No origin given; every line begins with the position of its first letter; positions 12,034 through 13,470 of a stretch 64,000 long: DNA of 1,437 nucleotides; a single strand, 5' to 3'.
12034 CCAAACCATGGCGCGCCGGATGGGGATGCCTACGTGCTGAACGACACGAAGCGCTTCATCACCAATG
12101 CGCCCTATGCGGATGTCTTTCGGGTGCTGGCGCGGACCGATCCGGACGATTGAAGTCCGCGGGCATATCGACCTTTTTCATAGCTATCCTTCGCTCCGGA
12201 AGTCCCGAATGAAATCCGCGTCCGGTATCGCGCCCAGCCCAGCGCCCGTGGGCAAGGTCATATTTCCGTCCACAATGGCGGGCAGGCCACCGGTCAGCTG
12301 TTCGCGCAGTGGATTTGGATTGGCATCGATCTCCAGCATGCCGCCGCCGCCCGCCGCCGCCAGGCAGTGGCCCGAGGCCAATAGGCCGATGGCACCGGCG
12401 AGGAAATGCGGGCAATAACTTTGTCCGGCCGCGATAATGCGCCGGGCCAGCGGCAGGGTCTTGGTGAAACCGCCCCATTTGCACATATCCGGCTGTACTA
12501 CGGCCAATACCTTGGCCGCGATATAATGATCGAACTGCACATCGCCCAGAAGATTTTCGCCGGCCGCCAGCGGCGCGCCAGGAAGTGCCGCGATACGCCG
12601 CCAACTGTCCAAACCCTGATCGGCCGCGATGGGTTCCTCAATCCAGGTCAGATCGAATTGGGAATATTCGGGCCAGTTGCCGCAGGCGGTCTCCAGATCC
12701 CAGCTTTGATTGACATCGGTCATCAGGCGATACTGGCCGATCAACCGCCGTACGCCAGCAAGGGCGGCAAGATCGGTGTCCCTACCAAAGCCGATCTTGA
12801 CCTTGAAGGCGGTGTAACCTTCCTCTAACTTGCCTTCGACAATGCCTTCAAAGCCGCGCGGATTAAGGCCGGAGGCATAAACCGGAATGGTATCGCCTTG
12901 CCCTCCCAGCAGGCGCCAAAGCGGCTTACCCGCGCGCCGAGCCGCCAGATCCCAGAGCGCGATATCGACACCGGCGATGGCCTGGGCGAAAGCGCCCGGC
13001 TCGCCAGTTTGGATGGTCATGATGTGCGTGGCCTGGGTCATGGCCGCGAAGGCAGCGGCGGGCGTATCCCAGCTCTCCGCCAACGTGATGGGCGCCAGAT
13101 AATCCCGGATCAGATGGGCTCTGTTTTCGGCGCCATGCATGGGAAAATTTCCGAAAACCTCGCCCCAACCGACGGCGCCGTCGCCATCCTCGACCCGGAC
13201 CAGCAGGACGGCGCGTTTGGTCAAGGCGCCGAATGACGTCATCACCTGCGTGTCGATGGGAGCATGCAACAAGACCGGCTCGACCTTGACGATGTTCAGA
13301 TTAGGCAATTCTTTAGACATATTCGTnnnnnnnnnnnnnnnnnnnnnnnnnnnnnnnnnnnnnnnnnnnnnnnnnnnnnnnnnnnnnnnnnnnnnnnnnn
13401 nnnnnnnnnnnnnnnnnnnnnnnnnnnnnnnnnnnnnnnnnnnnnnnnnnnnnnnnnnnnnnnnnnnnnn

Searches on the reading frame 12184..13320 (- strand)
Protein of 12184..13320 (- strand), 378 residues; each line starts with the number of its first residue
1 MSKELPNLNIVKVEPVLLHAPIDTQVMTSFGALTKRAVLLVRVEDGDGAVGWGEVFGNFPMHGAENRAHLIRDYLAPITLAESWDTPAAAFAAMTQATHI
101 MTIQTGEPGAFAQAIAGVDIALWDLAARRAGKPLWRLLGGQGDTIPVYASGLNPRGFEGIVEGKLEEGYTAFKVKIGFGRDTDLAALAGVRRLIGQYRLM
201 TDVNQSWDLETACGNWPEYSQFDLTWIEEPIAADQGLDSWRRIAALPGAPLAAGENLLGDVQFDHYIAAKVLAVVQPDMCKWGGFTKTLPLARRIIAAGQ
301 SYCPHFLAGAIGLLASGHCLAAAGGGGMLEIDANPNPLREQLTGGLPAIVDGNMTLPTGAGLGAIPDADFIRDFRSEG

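Call 3: search_protein_families(library=pfam, proteins=[window:12184-13320:-])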
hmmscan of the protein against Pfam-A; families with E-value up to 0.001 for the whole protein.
window:12184-13320:- (378 aa): 2 families
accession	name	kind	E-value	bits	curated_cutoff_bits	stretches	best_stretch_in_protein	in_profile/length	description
PF13378.12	MR_MLE_C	-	1.7e-45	155.8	29.4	1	165-369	10-218/219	Enolase C-terminal domain-like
PF02746.21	MR_MLE_N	-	8e-16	58.7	22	1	25-139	15-117/117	Mandelate racemase / muconate lactonizing enzyme, N-terminal domain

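Call 4: search_protein_families(library=ncbifam, proteins=[window:12184-13320:-])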
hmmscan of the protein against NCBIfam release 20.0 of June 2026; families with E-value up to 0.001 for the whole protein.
window:12184-13320:- (378 aa): 14 families
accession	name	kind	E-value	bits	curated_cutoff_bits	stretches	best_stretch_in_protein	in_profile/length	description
NF047820.1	TalGalacDh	equivalog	5.5e-34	117.7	500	1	18-363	16-353/371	L-talarate/galactarate dehydratase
NF040866.1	AraD_Arch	equivalog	1.6e-31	109.6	650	1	37-375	33-370/372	arabinonate dehydratase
TIGR02534.1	mucon_cyclo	subfamily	3.7e-27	95.3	334.95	1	10-375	1-366/368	muconate/chloromuconate family cycloisomerase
NF010624.0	PRK14017.1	equivalog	1.4e-25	90.2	311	1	38-318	15-298/382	galactonate dehydratase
NF011968.0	PRK15440.1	equivalog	1.6e-22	79.9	393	1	26-305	48-319/395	L-rhamnonate dehydratase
NF040790.2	glucon_galact_dh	equivalog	6e-19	68.1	750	1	36-306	23-300/390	bifunctional D-gluconate/D-galactonate dehydratase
TIGR01928.1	menC_lowGC_arch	equivalog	2.5e-18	66.2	200.65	1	19-289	4-265/325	o-succinylbenzoate synthase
NF043002.1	HProlDhtase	equivalog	1.3e-16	60.5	500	1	114-371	101-359/366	cis-3-hydroxy-L-proline dehydratase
NF042940.1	racemase_DgcA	equivalog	7.4e-15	55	400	1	21-296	9-260/323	N-acetyl-D-Glu racemase DgcA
NF043051.1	ManoateDhtManD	equivalog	1.2e-12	47.3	550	1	112-178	83-152/403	D-mannonate dehydratase ManD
NF011654.0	PRK15072.1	subfamily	6e-12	45.1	430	1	113-178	84-152/404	D-galactonate dehydratase family protein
TIGR01927.1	menC_gam_Gplu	equivalog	5.6e-09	35.7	130.55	1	166-277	122-237/307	o-succinylbenzoate synthase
NF002739.0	PRK02714.1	equivalog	3.4e-06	26.8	259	0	20-67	12-58/320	o-succinylbenzoate synthase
NF011708.0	PRK15129.1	equivalog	8.9e-05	21.7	343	1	114-299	87-268/321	L-Ala-D/L-Glu epimerase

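Call 9: search_solved_structures(query=window:12184-13320:-, max_evalue=1e-20)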
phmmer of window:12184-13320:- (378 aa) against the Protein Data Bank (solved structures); distinct sequences matched with E-value up to 1e-20: 28.
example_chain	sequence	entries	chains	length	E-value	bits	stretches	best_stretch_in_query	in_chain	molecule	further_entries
3ddm_A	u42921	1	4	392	6.4e-104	351.1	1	8-372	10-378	Putative mandelate racemase/muconate lactonizing enzyme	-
3bjs_A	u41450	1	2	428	5.6e-39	137.3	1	14-369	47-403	Mandelate racemase/muconate lactonizing enzyme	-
4ggb_A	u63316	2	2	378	9.6e-37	130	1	10-375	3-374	Putative uncharacterized protein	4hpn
3ozm_A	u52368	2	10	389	8.5e-33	117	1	8-372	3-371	Putative mandelate racemase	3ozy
3h12_A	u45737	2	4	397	9.2e-33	116.9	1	8-372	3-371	mandelate racemase | Putative mandelate racemase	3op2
3tj4_A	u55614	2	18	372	2.8e-32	115.3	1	9-305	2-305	Mandelate racemase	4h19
5olc_A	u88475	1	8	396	3.9e-32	114.8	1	9-373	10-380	Galactonate dehydratase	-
2ovl_A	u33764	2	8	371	2.7e-30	108.8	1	12-294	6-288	Putative racemase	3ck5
2pp0_A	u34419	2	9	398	9.2e-29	103.7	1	32-308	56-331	L-talarate/Galactarate Dehydratase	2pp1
3sjn_A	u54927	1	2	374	2.7e-28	102.2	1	105-375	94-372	Mandelate racemase/muconate lactonizing protein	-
2pp3_A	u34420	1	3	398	5.9e-28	101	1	32-308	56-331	L-talarate/galactarate dehydratase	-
5xd7_A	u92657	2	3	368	2.3e-27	99.1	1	102-307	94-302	3,6-anhydro-alpha-L-galactonate cycloisomerase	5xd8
5xd9_A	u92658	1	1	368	8.9e-27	97.2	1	102-300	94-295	3,6-anhydro-alpha-L-galactonate cycloisomerase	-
2nql_A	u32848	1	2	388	3.7e-26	95.1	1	39-367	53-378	Isomerase/lactonizing enzyme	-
3toy_A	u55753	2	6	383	3.8e-26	95.1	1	20-331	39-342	Mandelate racemase/muconate lactonizing enzyme family protein | Mandelate racemase/muconate lactonizing enzyme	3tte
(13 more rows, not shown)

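Call 12: find_homologous_proteins(query=window:12184-13320:-, max_evalue=1e-30)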
Query window:12184-13320:- (378 aa): 5505 proteins with E <= 1e-30 among 8000 candidates; the best 120 are listed.
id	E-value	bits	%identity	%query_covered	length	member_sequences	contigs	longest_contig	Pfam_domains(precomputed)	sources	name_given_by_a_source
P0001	4.9e-253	857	100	100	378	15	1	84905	PF13378.13,PF02746.22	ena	-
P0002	1.2e-218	744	86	100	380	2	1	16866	PF13378.13,PF02746.22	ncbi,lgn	-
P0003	2.0e-213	727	88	96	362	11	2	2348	PF13378.13,PF02746.22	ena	-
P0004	1.3e-202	691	79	100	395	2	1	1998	PF13378.13,PF02746.22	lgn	-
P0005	5.8e-201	686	79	99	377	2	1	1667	PF13378.13,PF02746.22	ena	-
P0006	1.2e-185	635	73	99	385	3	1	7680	PF13378.13,PF02746.22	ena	-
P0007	2.2e-184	631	72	98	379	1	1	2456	PF13378.13,PF02746.22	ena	-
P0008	6.4e-184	629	72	98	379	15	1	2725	PF13378.13,PF02746.22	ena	-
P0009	4.1e-183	627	72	98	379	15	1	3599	PF13378.13,PF02746.22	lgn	-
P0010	8.5e-183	626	73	98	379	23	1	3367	PF13378.13,PF02746.22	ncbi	-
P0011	6.0e-182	623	71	98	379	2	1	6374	PF13378.13,PF02746.22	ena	-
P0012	8.8e-182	622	71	98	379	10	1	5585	PF13378.13,PF02746.22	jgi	jgi:D-galactarolactone cycloisomerase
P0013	4.6e-181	620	71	99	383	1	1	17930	PF13378.13,PF02746.22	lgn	-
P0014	6.0e-181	620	71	98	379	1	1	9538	PF13378.13,PF02746.22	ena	-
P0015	1.9e-180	618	71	98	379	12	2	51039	PF13378.13,PF02746.22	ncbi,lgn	ncbi:MAG: mandelate racemase/muconate lactonizing enzyme family protein [Alphaproteobacteria bacteri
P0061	5.3e-129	449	58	97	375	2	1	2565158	PF13378.13,PF02746.22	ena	-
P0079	1.4e-119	418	52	99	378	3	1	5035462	PF13378.13,PF02746.22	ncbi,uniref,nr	ncbi:mandelate racemase/muconate lactonizing enzyme family protein [Mesorhizobium koreense]|uniref:m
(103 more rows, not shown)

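Call 13: find_encoding_contigs(protein=P0015, flank=8000, max_places=3)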
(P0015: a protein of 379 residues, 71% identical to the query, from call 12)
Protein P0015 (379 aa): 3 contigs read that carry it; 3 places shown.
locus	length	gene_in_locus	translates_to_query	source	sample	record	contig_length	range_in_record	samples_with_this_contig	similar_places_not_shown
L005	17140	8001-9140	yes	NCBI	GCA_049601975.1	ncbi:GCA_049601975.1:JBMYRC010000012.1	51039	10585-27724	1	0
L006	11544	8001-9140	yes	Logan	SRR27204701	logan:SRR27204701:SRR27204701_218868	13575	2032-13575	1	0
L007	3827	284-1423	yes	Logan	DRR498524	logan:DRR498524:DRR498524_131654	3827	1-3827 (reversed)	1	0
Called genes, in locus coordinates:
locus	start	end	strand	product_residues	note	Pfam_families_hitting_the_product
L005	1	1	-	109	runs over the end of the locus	PF22308:DUF6969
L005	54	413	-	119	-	PF03781:FGE-sulfatase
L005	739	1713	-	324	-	PF16868:NMT1_3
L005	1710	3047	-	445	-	PF00202:Aminotran_3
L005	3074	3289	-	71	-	-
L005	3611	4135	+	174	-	PF00156:Pribosyltran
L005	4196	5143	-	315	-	PF02423:OCD_Mu_crystall, PF01488:Shikimate_DH (weak)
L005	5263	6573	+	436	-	PF00465:Fe-ADH, PF13685:Fe-ADH_2 (weak), PF25137:ADH_Fe_C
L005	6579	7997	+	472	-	PF01565:FAD_binding_4, PF02913:FAD-oxidase_C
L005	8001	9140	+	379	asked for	PF02746:MR_MLE_N, PF13378:MR_MLE_C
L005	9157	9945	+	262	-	PF12146:Hydrolase_4, PF00561:Abhydrolase_1, PF12697:Abhydrolase_6, PF03096:Ndr (weak)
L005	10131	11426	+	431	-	PF01946:Thi4 (weak), PF07992:Pyr_redox_2 (faint), PF01494:FAD_binding_3 (weak), PF00890:FAD_binding_2 (weak), PF01266:DAO, PF13450:NAD_binding_8 (weak)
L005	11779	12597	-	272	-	PF06707:DUF1194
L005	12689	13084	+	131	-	PF01042:Ribonuc_L-PSP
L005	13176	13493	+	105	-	-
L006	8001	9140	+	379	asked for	PF02746:MR_MLE_N, PF13378:MR_MLE_C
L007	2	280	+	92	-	?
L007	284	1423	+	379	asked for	PF02746:MR_MLE_N, PF13378:MR_MLE_C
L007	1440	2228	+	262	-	PF12146:Hydrolase_4, PF00561:Abhydrolase_1, PF12697:Abhydrolase_6, PF03096:Ndr (weak)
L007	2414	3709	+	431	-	PF01946:Thi4 (weak), PF07992:Pyr_redox_2 (faint), PF01494:FAD_binding_3 (weak), PF00890:FAD_binding_2 (weak), PF01266:DAO, PF13450:NAD_binding_8 (weak)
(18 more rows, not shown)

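Call 14: find_encoding_contigs(protein=P0061, flank=8000, max_places=2)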
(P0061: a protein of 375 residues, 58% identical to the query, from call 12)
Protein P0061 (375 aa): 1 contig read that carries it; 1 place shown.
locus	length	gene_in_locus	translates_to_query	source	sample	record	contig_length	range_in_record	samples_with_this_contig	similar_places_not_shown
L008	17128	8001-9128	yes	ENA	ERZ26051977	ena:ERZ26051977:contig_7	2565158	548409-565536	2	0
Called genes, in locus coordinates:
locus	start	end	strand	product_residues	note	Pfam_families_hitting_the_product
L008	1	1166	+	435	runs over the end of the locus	PF00465:Fe-ADH, PF13685:Fe-ADH_2 (weak), PF25137:ADH_Fe_C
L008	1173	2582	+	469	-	PF01565:FAD_binding_4, PF02913:FAD-oxidase_C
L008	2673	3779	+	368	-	PF09587:PGA_cap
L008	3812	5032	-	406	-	PF02515:CoA_transf_3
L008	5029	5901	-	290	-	PF13452:FAS1_DH_region, PF27832:Htd2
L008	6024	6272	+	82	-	PF02195:ParB_N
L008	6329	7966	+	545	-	PF02776:TPP_enzyme_N, PF00205:TPP_enzyme_M, PF02775:TPP_enzyme_C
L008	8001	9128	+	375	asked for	PF02746:MR_MLE_N, PF13378:MR_MLE_C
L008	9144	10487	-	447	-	-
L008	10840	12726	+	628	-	-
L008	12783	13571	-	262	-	PF00106:adh_short, PF08659:KR, PF13561:adh_short_C2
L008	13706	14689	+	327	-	PF00491:Arginase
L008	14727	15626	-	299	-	PF00892:EamA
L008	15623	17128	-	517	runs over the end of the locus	PF01039:Carboxyl_trans, PF03255:ACCA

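Call 15: find_encoding_contigs(protein=P0079, flank=8000, max_places=2)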
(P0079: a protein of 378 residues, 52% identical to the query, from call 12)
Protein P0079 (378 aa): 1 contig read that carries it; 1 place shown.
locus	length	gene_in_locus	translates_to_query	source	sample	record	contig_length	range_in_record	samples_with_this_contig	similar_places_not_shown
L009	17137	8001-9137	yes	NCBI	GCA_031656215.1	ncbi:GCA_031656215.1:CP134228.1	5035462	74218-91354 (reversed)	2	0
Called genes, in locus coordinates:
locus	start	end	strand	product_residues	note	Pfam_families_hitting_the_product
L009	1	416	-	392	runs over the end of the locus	PF02530:Porin_2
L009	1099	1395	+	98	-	-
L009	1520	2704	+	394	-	PF02530:Porin_2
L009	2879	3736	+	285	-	PF00392:GntR, PF07702:UTRA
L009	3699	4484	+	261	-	PF00528:BPD_transp_1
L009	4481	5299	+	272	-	PF00005:ABC_tran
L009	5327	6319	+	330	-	PF13379:NMT1_2 (faint), PF09084:NMT1, PF04069:OpuAC (weak), PF12974:Phosphonate-bd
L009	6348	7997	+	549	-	PF00732:GMC_oxred_N, PF05199:GMC_oxred_C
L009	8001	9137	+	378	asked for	PF02746:MR_MLE_N, PF13378:MR_MLE_C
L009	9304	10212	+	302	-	PF00126:HTH_1, PF03466:LysR_substrate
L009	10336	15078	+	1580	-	-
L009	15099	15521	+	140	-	-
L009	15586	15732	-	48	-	-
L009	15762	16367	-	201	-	PF02798:GST_N, PF13417:GST_N_3, PF13409:GST_N_2, PF13410:GST_C_2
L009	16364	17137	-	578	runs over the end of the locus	PF00890:FAD_binding_2, PF01266:DAO (weak), PF03486:HI0933_like (faint), PF07992:Pyr_redox_2 (faint), PF12831:FAD_oxidored, PF13450:NAD_binding_8 (faint)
